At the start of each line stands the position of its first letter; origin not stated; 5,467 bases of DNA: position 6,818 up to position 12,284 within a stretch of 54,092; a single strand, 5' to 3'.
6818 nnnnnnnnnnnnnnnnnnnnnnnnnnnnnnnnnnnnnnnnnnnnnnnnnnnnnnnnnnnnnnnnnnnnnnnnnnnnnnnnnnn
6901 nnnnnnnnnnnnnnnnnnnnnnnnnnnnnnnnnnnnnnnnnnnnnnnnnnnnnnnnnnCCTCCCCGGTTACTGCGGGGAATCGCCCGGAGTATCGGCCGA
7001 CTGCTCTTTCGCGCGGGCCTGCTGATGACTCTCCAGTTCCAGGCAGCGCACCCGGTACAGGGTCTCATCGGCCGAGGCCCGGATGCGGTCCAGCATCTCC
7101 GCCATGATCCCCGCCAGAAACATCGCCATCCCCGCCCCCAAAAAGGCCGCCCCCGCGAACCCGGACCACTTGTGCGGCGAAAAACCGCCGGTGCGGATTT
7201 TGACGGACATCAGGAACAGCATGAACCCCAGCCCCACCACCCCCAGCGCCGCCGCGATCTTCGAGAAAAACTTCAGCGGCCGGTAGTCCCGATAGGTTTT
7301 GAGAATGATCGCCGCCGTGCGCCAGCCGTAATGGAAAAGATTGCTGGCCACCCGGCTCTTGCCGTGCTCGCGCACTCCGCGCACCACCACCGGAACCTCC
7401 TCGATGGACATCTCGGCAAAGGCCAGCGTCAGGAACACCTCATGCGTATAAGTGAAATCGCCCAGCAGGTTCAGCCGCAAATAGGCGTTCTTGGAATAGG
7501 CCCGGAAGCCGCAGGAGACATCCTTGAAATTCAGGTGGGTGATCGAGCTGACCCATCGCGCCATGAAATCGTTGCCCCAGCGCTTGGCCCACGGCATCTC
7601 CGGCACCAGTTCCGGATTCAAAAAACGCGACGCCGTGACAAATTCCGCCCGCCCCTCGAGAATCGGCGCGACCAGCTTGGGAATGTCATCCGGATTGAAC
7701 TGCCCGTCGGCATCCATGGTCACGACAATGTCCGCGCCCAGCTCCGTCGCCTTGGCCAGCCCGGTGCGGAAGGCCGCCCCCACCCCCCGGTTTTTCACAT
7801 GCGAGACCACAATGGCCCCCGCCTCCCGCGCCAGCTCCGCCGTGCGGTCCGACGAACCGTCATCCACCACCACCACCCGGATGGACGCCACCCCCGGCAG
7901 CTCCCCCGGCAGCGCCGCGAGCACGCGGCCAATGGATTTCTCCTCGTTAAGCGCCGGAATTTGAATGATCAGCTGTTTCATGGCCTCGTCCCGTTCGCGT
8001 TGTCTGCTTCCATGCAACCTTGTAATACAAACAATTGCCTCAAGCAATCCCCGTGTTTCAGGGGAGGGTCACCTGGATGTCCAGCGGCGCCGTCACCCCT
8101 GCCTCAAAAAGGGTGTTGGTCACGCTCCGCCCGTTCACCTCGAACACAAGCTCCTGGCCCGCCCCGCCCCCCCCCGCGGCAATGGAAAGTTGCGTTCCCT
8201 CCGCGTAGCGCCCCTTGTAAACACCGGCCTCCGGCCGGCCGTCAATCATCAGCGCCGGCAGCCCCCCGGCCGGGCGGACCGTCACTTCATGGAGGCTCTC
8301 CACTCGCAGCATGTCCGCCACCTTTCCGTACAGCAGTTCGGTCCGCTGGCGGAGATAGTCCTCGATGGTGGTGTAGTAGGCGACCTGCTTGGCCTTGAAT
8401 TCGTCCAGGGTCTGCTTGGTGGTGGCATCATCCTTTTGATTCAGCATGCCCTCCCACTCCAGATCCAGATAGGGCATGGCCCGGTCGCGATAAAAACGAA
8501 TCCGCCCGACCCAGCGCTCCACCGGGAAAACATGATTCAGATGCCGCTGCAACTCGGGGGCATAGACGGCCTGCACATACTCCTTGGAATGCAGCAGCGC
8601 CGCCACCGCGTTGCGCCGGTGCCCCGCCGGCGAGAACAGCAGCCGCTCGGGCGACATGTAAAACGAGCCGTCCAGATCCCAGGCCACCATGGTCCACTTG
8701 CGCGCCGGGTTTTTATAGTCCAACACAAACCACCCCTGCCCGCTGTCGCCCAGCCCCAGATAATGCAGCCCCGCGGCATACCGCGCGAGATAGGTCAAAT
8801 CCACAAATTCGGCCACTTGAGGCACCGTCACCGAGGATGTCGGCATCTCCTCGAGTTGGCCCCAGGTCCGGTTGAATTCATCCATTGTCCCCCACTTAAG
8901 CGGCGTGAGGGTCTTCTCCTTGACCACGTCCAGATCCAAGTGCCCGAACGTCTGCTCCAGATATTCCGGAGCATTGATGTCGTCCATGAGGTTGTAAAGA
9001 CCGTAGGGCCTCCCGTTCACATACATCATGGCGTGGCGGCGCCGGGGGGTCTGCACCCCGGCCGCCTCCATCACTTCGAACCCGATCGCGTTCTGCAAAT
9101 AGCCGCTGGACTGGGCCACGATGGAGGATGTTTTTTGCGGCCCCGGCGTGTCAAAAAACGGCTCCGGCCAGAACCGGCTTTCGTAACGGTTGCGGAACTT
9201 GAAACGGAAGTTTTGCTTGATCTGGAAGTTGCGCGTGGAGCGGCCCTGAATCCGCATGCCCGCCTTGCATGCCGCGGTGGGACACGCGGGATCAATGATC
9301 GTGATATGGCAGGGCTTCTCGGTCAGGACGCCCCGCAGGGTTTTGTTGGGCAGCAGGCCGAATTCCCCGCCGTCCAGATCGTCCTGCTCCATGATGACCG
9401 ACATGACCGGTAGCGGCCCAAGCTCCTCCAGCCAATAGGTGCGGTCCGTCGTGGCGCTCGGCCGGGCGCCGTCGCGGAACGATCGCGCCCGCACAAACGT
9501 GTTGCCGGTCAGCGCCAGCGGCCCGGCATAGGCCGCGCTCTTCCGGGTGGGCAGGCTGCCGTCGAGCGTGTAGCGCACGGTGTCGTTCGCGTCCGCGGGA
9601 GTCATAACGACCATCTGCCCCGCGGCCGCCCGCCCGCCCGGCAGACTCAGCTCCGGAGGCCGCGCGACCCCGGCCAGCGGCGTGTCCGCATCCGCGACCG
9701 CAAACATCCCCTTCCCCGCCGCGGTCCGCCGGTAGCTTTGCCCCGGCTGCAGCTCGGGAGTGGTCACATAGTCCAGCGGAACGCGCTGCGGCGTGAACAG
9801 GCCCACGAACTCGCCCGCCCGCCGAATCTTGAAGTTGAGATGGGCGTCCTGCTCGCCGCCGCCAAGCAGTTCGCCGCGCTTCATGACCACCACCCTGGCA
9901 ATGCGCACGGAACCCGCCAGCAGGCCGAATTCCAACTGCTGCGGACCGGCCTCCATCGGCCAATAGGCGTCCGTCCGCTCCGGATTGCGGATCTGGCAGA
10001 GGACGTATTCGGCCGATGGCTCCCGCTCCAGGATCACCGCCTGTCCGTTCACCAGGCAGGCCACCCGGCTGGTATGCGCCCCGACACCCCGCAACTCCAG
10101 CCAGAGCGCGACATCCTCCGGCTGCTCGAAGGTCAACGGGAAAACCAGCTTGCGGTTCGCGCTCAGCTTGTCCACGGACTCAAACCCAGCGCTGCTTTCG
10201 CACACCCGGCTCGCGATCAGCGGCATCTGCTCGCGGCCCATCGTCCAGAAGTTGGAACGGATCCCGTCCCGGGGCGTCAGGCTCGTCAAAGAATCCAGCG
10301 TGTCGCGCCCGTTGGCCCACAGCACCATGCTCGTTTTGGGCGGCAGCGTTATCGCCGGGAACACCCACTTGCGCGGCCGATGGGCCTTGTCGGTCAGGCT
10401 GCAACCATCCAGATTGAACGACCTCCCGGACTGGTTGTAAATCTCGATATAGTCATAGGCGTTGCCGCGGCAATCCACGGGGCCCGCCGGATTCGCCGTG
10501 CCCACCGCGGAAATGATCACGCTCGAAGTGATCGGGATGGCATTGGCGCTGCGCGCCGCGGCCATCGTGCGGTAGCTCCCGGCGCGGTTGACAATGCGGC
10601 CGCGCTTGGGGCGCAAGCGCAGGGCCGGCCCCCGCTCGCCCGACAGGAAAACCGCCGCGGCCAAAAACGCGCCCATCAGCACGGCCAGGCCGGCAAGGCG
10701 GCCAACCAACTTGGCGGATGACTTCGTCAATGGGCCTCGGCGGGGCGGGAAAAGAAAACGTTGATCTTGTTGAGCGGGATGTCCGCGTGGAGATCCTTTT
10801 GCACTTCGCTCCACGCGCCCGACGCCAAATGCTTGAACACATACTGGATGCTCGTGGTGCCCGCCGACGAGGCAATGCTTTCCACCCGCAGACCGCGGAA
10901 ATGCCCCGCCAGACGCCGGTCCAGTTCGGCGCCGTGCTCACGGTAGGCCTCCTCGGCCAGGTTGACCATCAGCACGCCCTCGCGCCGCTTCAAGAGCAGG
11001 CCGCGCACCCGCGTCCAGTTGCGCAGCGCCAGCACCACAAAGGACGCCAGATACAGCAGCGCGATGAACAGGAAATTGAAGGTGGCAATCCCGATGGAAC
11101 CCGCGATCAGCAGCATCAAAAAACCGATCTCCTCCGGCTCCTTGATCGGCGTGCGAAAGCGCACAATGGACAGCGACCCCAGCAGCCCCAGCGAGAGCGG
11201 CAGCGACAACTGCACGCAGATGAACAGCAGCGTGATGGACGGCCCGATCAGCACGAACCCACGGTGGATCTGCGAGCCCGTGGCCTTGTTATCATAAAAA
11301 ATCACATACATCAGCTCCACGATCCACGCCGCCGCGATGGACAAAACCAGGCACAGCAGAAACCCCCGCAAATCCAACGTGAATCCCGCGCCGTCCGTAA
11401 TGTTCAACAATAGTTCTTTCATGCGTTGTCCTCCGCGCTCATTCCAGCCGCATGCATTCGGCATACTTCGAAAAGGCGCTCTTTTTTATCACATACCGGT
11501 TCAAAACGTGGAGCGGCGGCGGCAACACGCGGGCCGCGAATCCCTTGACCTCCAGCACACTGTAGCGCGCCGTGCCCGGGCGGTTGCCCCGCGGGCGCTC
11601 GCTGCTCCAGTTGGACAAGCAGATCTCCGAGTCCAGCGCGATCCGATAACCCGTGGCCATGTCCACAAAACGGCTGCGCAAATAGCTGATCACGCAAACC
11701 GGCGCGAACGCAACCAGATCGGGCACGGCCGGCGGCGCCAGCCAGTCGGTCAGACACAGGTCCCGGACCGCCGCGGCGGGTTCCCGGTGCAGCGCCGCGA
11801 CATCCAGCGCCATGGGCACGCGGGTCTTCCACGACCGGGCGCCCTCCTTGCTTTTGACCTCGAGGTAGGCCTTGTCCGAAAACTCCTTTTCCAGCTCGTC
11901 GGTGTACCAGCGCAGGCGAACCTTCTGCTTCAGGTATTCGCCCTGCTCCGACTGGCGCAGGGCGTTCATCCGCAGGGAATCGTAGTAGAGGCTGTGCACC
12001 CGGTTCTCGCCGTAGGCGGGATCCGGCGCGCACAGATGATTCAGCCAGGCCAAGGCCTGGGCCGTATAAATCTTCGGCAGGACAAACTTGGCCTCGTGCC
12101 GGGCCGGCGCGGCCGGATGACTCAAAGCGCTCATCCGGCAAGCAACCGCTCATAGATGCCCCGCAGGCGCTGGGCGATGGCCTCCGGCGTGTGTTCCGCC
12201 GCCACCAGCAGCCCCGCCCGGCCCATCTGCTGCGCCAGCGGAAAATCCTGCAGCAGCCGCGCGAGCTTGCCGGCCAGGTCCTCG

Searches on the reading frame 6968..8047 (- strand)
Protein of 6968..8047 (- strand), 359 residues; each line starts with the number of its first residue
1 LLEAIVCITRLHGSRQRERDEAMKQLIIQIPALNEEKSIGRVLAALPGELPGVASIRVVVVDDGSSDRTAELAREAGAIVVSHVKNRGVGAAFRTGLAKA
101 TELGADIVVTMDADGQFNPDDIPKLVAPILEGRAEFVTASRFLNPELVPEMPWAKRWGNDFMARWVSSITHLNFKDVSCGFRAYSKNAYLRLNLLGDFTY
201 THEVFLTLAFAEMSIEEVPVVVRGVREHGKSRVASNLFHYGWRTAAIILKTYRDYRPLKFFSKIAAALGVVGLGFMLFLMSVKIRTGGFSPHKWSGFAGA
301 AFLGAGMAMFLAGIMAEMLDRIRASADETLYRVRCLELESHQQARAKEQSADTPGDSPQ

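Call 64: search_protein_families(library=pfam, proteins=[window:6968-8047:-], max_evalue=0.00001)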
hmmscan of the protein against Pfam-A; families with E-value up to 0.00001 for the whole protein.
window:6968-8047:- (359 aa): 2 families
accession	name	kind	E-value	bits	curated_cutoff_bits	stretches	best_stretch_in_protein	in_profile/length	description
PF00535.33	Glycos_transf_2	-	5.1e-26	92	23.3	1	30-189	4-164/168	Glycosyl transferase family 2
PF13641.12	Glyco_tranf_2_3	-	4.6e-06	27.3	27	1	28-165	5-143/230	Glycosyltransferase like family 2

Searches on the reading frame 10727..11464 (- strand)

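Call 64: search_protein_families(library=pfam, proteins=[window:10727-11464:-], max_evalue=0.00001)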
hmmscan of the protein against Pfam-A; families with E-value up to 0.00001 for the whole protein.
window:10727-11464:- (245 aa): 1 family
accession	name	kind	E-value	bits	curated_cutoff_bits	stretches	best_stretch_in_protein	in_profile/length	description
PF16316.10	DUF4956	-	8.1e-11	42.4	30.6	1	51-206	7-165/169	Domain of unknown function (DUF4956)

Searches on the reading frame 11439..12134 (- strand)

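Call 8: search_protein_families(library=pfam, proteins=[window:11439-12134:-])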
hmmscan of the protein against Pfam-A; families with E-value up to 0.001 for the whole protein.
window:11439-12134:- (231 aa): 1 family
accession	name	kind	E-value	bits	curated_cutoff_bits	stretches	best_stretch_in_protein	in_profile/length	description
PF09359.15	VTC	-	4.2e-21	76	23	1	12-229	2-232/235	VTC domain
